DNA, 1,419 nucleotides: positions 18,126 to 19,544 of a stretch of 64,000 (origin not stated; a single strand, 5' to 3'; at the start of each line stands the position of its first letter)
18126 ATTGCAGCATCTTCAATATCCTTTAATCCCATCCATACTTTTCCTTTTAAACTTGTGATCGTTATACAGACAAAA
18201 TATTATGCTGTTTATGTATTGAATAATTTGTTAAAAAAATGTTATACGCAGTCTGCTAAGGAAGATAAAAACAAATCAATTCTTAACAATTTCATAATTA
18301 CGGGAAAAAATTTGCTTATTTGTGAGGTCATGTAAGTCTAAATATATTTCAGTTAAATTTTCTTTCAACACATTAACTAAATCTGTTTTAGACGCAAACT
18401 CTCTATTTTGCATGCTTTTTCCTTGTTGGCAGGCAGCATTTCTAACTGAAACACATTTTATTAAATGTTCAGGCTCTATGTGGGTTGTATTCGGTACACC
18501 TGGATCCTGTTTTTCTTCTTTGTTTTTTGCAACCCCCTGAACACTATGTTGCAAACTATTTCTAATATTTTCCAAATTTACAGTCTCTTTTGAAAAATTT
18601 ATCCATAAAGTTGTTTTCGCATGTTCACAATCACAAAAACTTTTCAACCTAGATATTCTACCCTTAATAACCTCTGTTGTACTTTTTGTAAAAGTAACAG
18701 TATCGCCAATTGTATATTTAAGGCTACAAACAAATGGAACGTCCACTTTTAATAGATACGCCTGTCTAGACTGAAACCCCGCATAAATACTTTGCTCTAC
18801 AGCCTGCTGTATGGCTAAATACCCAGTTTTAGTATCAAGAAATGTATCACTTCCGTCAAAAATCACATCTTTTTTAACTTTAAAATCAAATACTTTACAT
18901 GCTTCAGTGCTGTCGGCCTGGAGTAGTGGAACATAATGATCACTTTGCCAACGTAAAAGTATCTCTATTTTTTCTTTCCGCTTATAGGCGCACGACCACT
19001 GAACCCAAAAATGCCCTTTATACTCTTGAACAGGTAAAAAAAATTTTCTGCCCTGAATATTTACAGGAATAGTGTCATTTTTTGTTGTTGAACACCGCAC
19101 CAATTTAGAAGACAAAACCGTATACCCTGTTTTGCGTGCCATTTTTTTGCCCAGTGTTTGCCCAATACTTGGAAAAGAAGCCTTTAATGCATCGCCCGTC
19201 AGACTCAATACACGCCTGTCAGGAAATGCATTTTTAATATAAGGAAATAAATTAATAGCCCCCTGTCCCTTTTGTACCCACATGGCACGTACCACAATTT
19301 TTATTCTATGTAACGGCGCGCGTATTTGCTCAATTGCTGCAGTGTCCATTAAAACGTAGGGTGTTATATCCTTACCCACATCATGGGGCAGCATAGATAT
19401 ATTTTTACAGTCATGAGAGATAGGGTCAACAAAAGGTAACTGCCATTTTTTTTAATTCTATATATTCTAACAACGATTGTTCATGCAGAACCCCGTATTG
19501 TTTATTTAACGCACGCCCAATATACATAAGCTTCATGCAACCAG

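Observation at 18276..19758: Two-gene ORFan unit (110 aa + 372 aa) between capsid module and lysis module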

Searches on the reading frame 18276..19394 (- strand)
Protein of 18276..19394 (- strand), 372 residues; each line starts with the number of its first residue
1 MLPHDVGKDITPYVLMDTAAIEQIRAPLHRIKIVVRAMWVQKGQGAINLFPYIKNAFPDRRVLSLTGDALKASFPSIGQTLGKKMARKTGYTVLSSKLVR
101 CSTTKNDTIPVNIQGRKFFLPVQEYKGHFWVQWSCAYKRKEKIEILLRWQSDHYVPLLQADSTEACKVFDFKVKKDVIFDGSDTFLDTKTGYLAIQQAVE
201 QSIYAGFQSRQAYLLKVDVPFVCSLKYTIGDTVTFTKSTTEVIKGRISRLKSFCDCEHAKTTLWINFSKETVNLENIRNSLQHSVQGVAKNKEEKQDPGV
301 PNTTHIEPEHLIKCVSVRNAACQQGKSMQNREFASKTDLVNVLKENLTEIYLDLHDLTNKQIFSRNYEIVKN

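Call 5: search_protein_families(library=pfam, proteins=[window:18276-19394:-], max_evalue=0.1)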
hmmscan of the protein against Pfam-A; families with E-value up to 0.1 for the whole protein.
window:18276-19394:- (372 aa): 0 families

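Call 6: search_protein_families(library=phrogs, proteins=[window:18276-19394:-], max_evalue=0.1)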
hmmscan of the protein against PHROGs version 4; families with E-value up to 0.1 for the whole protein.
window:18276-19394:- (372 aa): 0 families

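Call 7: find_homologous_proteins(query=window:18276-19394:-)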
Query window:18276-19394:- (372 aa): 8 proteins with E <= 0.001 among 927 candidates.
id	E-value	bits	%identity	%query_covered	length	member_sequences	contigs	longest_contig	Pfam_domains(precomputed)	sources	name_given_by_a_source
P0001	1.2e-250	848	100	100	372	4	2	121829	-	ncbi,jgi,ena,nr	ncbi:MAG: hypothetical protein COY39_00275 [Alphaproteobacteria bacterium CG_4_10_14_0_8_um_filter_3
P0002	3.9e-173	593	70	100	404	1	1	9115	-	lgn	-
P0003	2.2e-151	522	61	100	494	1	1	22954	-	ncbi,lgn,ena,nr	ncbi:MAG TPA: hypothetical protein DIC42_05880 [Holosporales bacterium]|nr:hypothetical protein [Hol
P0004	9.4e-147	507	59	100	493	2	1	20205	-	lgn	-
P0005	7.6e-143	494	60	100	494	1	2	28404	-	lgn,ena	-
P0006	3.6e-139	482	68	83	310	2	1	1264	-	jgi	-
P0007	4.0e-136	472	56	100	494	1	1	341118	-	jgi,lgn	jgi:hypothetical protein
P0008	6.1e-114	399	70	67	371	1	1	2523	-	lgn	-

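Call 8: search_protein_families(library=ncbifam, proteins=[window:18276-19394:-], max_evalue=0.01)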
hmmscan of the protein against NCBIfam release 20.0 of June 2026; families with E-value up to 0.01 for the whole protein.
window:18276-19394:- (372 aa): 0 families

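Call 12: find_encoding_contigs(protein=P0007, flank=10000, max_places=3)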
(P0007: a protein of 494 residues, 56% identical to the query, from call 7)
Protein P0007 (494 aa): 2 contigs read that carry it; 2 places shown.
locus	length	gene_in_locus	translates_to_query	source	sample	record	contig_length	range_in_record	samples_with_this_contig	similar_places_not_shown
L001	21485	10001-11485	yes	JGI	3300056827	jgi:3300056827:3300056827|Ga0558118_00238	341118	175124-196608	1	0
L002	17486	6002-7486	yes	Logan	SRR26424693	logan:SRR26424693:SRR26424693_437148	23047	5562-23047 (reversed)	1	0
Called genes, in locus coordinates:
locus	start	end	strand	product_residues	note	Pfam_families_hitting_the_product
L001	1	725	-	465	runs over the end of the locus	PF00206:Lyase_1, PF10415:FumaraseC_C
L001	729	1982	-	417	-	PF07690:MFS_1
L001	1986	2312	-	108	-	PF05071:NDUFA12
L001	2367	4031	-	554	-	PF00091:Tubulin, PF12327:FtsZ_C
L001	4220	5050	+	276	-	-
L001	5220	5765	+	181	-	PF04586:Peptidase_S78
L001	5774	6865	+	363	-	PF05065:Phage_capsid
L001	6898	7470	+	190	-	PF05135:Phage_connect_1, PF24163:HCP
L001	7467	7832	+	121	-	-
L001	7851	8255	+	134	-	-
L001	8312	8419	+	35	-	-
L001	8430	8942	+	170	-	-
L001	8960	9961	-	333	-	PF00892:EamA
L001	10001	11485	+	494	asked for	-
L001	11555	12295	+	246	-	-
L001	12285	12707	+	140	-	PF07486:Hydrolase_2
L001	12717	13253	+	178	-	-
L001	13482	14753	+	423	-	PF06689:zf-C4_ClpX, PF01078:Mg_chelatase (faint), PF05496:RuvB_N (faint), PF00004:AAA, PF07724:AAA_2, PF07728:AAA_5 (faint), PF10431:ClpB_D2-small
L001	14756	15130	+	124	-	PF06108:DUF952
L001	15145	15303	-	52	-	-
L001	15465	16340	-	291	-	PF13340:DUF4096, PF01609:DDE_Tnp_1 (weak)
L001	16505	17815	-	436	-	PF00483:NTP_transferase, PF01128:IspD, PF01983:CofC (faint), PF12804:NTP_transf_3, PF25084:LbH_EIF2B (faint), PF25087:GMPPB_C, PF00132:Hexapep, PF14602:Hexapep_2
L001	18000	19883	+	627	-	PF02518:HATPase_c (weak), PF13589:HATPase_c_3, PF01119:DNA_mis_repair, PF08676:MutL_C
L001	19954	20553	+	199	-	PF21176:RecR_HhH, PF02132:RecR_ZnF (weak), PF01751:Toprim, PF13662:Toprim_4, PF21175:RecR_C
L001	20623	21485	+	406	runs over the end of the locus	PF27187:APC_Aq_097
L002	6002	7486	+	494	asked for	-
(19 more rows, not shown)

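Call 13: find_encoding_contigs(protein=P0003, flank=10000, max_places=3)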
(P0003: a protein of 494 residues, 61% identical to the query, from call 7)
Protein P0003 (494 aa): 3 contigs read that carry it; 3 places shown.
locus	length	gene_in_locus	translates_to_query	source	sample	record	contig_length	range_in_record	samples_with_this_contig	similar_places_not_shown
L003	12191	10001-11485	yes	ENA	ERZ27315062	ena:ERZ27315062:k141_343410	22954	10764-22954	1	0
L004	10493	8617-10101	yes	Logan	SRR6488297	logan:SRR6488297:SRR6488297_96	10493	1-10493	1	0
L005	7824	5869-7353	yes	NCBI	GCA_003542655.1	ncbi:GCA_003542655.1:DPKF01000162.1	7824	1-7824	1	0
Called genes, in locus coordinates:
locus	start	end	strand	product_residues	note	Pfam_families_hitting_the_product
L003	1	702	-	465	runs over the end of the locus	PF00206:Lyase_1, PF10415:FumaraseC_C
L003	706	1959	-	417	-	PF07690:MFS_1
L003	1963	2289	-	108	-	PF05071:NDUFA12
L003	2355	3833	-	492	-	PF00091:Tubulin, PF12327:FtsZ_C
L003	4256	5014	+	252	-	-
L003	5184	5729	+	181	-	PF04586:Peptidase_S78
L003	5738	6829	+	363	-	PF05065:Phage_capsid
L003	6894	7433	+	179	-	PF05135:Phage_connect_1, PF24163:HCP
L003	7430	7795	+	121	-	-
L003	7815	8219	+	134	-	-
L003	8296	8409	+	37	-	-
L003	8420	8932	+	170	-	-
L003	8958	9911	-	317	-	PF00892:EamA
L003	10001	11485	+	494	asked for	-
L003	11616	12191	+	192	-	?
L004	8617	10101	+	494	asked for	-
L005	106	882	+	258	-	-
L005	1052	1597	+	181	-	PF04586:Peptidase_S78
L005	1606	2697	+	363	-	PF05065:Phage_capsid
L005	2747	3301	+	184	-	PF05135:Phage_connect_1, PF24163:HCP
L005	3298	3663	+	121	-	-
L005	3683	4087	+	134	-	-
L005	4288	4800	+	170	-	-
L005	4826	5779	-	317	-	PF00892:EamA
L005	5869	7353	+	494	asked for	-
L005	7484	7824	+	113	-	?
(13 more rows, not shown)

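Call 14: find_encoding_contigs(protein=P0001, flank=10000, max_places=3)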
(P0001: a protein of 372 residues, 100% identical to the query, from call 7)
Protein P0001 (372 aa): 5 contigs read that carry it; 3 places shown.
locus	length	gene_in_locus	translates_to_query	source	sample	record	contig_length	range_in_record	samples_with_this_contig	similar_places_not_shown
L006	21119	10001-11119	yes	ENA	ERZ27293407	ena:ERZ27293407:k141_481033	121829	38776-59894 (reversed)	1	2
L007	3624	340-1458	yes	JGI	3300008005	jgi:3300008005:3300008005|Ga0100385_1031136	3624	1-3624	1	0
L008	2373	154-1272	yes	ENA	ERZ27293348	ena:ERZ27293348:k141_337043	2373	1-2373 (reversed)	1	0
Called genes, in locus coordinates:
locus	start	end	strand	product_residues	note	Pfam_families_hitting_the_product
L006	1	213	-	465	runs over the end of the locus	PF00206:Lyase_1, PF10415:FumaraseC_C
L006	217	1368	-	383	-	PF07690:MFS_1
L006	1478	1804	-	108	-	PF05071:NDUFA12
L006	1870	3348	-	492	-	PF00091:Tubulin, PF12327:FtsZ_C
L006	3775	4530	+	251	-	-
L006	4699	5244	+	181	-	PF04586:Peptidase_S78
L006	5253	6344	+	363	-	PF05065:Phage_capsid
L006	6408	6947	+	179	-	PF05135:Phage_connect_1, PF24163:HCP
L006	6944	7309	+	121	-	-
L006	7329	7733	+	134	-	-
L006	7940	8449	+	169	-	-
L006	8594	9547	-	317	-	PF00892:EamA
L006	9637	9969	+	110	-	-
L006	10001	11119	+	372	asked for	-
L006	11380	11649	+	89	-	-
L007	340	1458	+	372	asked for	-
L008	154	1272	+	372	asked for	-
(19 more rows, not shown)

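Call 15: find_encoding_contigs(protein=P0002, flank=10000, max_places=3)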
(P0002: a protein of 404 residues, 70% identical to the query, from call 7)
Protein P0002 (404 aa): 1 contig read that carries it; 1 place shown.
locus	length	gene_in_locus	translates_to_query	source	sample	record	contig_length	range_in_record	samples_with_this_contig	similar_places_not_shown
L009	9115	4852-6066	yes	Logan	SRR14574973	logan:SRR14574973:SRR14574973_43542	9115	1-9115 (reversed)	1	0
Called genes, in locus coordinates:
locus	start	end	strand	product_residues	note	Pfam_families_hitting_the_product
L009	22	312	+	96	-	PF04586:Peptidase_S78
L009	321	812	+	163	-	PF05065:Phage_capsid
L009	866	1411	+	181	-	PF05065:Phage_capsid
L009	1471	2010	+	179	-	PF05135:Phage_connect_1, PF24163:HCP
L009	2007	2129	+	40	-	-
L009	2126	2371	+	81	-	-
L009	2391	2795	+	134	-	-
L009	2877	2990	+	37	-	-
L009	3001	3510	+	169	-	-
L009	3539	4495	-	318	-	PF00892:EamA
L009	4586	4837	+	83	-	-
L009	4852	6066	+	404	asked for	-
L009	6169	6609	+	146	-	-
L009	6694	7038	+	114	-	-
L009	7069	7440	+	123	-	-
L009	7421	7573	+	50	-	-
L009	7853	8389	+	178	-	-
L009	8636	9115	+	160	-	?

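Call 18: find_homologous_proteins(query=A1, max_evalue=0.01)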
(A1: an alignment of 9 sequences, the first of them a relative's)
Query A1 (9 sequences) (494 aa, profile of the alignment): 11 proteins with E <= 0.01 among 8000 candidates.
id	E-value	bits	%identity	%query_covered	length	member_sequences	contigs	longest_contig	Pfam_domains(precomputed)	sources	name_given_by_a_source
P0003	1.2e-296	1002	100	100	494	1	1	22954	-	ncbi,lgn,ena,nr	ncbi:MAG TPA: hypothetical protein DIC42_05880 [Holosporales bacterium]|nr:hypothetical protein [Hol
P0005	3.3e-291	984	77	100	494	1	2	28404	-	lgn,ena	-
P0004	1.1e-290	983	80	100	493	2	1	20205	-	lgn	-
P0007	1.3e-286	969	74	100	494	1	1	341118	-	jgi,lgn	jgi:hypothetical protein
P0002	3.2e-235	800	67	80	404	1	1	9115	-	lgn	-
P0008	1.2e-215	735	66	75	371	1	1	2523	-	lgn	-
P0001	5.7e-213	726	61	75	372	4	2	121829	-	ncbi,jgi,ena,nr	ncbi:MAG: hypothetical protein COY39_00275 [Alphaproteobacteria bacterium CG_4_10_14_0_8_um_filter_3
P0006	3.9e-177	608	65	62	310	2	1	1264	-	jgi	-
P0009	2.9e-83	298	66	36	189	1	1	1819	-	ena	-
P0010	5.7e-32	129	56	18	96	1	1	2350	-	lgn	-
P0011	7.3e-30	122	62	16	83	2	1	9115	-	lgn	-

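Call 25: search_solved_structures(query=A1, max_evalue=10)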
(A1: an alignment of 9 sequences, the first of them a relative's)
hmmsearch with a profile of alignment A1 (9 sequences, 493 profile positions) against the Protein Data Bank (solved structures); distinct sequences matched with E-value up to 10: 0.

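Call 26: search_protein_families(library=pfam, proteins=[P0003, P0007, L001:11555-12295:+, L001:8430-8942:+, L001:7851-8255:+, L001:7467-7832:+, L001:12717-13253:+, L001:4220-5050:+], max_evalue=1)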
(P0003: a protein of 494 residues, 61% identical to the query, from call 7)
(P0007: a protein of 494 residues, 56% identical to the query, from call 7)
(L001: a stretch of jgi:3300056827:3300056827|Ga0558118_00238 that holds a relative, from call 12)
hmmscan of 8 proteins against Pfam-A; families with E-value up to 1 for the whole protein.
P0003 (494 aa): 0 families

P0007 (494 aa): 0 families

L001:11555-12295:+ (246 aa): 1 family
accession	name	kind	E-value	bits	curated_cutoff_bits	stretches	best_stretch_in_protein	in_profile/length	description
PF24294.1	Chromo_PTM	-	0.043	14.3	27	1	79-131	21-67/75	Membrane-bound transcription factor PTM, chromo domain-like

L001:8430-8942:+ (170 aa): 2 families
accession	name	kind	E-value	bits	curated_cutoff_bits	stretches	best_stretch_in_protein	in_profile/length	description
PF21382.2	IntS9_C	-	0.16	12.5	27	1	99-129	27-57/71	Integrator IntS9, C-terminal domain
PF21715.3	CggR_N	-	0.26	11.5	30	1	107-130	42-65/71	CggR N-terminal DNA binding domain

L001:7851-8255:+ (134 aa): 2 families
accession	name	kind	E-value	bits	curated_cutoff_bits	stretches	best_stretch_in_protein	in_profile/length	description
PF11367.14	Tail_completion_gp17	-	0.15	12.6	24.5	1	9-113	2-104/124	Tail completion protein gp17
PF20477.3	DUF6719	-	0.22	11.8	27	1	71-101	15-46/78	Family of unknown function (DUF6719)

L001:7467-7832:+ (121 aa): 1 family
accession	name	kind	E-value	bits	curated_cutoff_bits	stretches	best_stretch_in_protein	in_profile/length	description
PF05521.18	Phage_HCP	-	0.00031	21.7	25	1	4-56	2-52/106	Phage head completion protein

L001:12717-13253:+ (178 aa): 1 family
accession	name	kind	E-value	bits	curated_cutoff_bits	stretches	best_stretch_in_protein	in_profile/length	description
PF23778.1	Phage_holin_2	-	0.14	12.9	32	1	107-149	33-75/92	Putative phage holin family 2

L001:4220-5050:+ (276 aa): 1 family
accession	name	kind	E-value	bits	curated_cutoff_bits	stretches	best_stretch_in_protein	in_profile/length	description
PF13505.12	OMP_b-brl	-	0.0022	18.7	28.7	1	93-249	35-155/175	Outer membrane protein beta-barrel domain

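Call 27: predict_structure(alignment_id=A1)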
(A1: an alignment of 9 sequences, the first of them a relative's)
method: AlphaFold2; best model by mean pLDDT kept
length: 494 residues; sequences in the alignment: 9
mean_pLDDT: 38.2   pTM: 0.25
mean pLDDT of the five models: 38.2, 37.0, 35.8, 35.0, 34.3
residues with pLDDT >= 90: 0; 70-90: 33; 50-70: 46; < 50: 415
segments of 3 or more residues with pLDDT < 50: 11-13, 28-32, 85-265, 268-277, 282-494
pLDDT, mean of each block of 10 residues (from residue 1): 65 64 60 65 68 67 64 70 43 31 26 26 27 23 30 38 34 35 28 33 30 24 33 38 36 33 46 43 42 34 32 35 30 30 35 42 39 30 37 35 35 35 31 28 29 35 30 25 26 28
secondary structure, 60 per line:
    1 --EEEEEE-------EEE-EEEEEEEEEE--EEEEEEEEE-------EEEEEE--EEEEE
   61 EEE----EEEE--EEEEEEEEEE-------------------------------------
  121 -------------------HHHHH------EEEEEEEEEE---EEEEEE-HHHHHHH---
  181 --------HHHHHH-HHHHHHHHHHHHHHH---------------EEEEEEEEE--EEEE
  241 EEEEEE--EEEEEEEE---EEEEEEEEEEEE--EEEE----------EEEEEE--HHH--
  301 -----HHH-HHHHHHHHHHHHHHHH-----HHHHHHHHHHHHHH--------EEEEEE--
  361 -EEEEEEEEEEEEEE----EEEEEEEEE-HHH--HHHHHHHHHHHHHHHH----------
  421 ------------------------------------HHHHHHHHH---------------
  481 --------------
elements in order: E3-8 E16-18 E20-29 E32-40 E48-53 E56-63 E68-71 E74-83 H140-144 E151-160 E164-169 H171-177 H189-194 H196-210 E226-234 E237-246 E249-256 E260-271 E274-277 E288-293 H310-325 H331-344 E353-358 E362-375 E380-388 H395-410 H457-465

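Call 28: search_protein_representatives(alignment_id=A1)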
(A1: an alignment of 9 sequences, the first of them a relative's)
Query: 9 sequences, 493 profile positions. Proteins with E-value up to 0.001 (for the whole library): 157; up to 1e-10: 48; up to 1e-30: 11. The best 150 are listed.
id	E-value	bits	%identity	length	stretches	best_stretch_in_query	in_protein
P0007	4.2e-287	969.2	-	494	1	1-493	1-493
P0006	1.2e-177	608.1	-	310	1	184-493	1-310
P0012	1.6e-101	357.0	-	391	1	14-384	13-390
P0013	4.8e-84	299.4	-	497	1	9-491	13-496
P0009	9.2e-84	298.4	-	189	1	1-176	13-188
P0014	6.5e-77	275.9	-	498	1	13-490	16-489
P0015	7.3e-69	249.3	-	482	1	11-489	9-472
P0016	7.3e-58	213.0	-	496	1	13-492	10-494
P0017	2.5e-52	194.8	-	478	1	10-489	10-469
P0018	2.0e-36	142.3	-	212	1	9-203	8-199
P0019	2.0e-31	125.8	-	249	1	9-220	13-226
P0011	2.3e-30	122.3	-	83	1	1-81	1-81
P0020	7.4e-25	104.1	-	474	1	19-399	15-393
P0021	1.2e-22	96.8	-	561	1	105-493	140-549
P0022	1.4e-22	96.6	-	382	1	147-490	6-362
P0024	9.9e-20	87.2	-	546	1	122-490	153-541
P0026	2.9e-18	82.4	-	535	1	107-492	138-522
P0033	6.2e-15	71.4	-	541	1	13-491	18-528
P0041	4.3e-13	65.3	-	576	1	124-483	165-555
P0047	3.5e-12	62.3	-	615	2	109-278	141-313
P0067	1.5e-09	53.7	-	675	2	103-205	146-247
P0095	3.0e-07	46.1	-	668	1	141-485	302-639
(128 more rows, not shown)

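Call 29: search_protein_families(library=pfam, proteins=[P0013, P0016, P0021, P0024, P0026, P0033, P0041, P0047, P0067, P0095], max_evalue=0.01)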
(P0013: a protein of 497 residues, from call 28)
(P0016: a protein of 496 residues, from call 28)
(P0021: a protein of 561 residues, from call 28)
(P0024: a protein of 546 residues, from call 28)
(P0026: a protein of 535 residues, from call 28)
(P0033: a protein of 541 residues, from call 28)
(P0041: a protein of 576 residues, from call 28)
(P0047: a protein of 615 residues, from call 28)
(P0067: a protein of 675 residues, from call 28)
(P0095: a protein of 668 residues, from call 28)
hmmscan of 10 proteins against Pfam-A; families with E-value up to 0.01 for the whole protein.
P0013 (497 aa): 0 families

P0016 (496 aa): 0 families

P0021 (561 aa): 0 families

P0024 (546 aa): 0 families

P0026 (535 aa): 0 families

P0033 (541 aa): 0 families

P0041 (576 aa): 0 families

P0047 (615 aa): 1 family
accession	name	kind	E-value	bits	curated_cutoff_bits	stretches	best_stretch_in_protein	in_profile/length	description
PF02839.19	CBM_5_12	-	0.00076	19.9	26.2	1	336-365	2-30/44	Carbohydrate-binding module family 5/12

P0067 (675 aa): 0 families

P0095 (668 aa): 0 families

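Call 30: search_protein_families(library=phrogs, proteins=[P0013, P0016, P0021, P0024, P0026, P0033, P0041, P0047, P0067, P0095], max_evalue=0.01)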
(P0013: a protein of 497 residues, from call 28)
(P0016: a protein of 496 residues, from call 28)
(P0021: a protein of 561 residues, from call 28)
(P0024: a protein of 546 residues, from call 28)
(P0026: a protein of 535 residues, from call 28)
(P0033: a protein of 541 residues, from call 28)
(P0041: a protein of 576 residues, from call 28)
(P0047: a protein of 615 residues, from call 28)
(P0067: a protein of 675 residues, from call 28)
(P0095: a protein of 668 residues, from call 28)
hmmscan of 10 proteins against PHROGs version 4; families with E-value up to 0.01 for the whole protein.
P0013 (497 aa): 0 families

P0016 (496 aa): 0 families

P0021 (561 aa): 0 families

P0024 (546 aa): 0 families

P0026 (535 aa): 1 family
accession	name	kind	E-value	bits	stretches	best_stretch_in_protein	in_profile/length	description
phrog_5842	-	unknown function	0.0012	18.3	1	344-436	384-476/567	-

P0033 (541 aa): 0 families

P0041 (576 aa): 0 families

P0047 (615 aa): 0 families

P0067 (675 aa): 0 families

P0095 (668 aa): 0 families

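Call 33: find_homologous_proteins(query=A2, max_evalue=0.001)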
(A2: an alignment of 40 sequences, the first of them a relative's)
Query A2 (40 sequences) (494 aa, profile of the alignment): 9 proteins with E <= 0.001 among 8000 candidates.
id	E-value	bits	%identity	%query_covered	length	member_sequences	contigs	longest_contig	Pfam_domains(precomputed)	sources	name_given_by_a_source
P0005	1.1e-146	508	77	100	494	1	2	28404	-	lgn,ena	-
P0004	2.2e-146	507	80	100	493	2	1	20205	-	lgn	-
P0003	3.3e-146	506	100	100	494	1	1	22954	-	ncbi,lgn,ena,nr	ncbi:MAG TPA: hypothetical protein DIC42_05880 [Holosporales bacterium]|nr:hypothetical protein [Hol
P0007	1.2e-141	491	74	100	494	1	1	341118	-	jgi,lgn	jgi:hypothetical protein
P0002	4.2e-104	367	67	80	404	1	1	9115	-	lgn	-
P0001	6.3e-96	340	61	75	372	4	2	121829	-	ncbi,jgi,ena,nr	ncbi:MAG: hypothetical protein COY39_00275 [Alphaproteobacteria bacterium CG_4_10_14_0_8_um_filter_3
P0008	9.7e-91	323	66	75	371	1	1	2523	-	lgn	-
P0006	8.0e-74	267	65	62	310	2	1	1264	-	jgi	-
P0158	7.5e-55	205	25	19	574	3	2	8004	-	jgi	-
